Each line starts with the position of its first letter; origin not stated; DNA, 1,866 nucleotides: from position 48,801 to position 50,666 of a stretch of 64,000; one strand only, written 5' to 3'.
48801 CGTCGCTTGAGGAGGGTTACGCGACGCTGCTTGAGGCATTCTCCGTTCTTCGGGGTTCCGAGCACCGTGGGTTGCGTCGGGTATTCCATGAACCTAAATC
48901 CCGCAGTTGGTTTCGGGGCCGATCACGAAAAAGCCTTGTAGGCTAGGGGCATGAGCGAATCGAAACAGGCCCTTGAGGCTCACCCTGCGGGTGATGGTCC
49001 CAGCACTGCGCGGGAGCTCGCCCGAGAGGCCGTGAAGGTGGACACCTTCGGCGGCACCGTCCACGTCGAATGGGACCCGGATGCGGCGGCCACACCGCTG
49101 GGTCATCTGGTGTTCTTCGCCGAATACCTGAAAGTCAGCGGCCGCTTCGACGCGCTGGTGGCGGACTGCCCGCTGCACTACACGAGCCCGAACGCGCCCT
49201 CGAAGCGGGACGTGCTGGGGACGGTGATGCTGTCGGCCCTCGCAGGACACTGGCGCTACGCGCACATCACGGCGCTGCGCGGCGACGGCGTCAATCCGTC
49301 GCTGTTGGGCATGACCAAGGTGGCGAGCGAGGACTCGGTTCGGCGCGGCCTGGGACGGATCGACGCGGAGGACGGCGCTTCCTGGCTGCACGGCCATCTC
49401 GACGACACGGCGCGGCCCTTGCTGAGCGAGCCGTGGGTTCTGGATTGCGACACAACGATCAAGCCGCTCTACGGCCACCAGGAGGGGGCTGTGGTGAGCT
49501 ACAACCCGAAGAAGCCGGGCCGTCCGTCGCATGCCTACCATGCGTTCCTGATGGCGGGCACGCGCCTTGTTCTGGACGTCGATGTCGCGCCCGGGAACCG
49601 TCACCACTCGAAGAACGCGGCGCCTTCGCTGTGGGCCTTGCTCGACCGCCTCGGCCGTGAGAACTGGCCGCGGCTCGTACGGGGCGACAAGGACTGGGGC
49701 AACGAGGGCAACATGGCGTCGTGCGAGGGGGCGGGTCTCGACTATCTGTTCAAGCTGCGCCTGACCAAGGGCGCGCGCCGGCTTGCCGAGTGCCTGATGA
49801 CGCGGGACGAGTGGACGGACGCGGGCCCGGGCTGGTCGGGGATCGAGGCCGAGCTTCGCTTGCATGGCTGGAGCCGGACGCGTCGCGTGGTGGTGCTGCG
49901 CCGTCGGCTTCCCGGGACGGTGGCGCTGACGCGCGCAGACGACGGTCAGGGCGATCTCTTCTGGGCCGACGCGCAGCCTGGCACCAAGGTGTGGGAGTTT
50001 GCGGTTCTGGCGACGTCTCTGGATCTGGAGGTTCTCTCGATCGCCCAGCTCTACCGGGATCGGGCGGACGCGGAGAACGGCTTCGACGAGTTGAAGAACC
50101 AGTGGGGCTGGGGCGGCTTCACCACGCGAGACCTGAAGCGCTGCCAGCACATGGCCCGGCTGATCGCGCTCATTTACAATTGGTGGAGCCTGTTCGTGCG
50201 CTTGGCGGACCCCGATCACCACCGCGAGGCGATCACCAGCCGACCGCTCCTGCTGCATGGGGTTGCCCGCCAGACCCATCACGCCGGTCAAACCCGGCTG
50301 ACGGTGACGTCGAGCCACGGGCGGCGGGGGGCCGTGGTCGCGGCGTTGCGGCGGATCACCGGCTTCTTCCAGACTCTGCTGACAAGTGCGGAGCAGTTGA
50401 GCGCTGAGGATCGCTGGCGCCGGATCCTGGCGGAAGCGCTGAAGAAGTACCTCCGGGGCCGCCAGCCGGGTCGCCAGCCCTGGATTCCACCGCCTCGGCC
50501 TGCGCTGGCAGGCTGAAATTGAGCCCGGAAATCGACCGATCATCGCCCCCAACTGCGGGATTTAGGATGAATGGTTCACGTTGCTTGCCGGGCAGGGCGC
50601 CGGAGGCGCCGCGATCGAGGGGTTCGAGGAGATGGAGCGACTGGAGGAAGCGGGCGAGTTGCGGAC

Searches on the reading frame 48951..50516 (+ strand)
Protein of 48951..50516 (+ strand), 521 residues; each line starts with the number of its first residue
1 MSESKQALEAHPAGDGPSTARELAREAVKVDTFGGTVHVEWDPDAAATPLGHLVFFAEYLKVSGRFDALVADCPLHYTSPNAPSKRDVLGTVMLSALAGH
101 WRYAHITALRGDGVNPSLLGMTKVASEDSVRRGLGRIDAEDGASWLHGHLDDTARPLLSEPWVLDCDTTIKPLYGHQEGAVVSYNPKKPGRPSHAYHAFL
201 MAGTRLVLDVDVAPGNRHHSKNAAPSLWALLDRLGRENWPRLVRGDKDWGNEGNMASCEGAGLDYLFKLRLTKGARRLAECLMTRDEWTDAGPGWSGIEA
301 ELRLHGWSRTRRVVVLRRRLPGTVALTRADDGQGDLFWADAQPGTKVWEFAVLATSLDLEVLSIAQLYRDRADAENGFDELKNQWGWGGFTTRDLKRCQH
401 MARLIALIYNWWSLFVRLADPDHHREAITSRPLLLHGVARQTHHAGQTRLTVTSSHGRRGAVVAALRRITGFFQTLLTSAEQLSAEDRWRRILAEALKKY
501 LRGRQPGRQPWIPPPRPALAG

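Call 20: search_protein_families(library=pfam, max_evalue=0.001, proteins=[window:48951-50516:+])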
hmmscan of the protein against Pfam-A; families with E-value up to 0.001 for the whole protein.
window:48951-50516:+ (521 aa): 2 families
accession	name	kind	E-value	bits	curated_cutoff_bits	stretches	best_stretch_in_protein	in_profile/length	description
PF01609.27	DDE_Tnp_1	-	1.2e-18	68.1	23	1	160-411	3-200/200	Transposase DDE domain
PF13701.12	DDE_Tnp_1_4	-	5.3e-18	64.9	34.7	1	85-468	57-429/435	Transposase DDE domain group 1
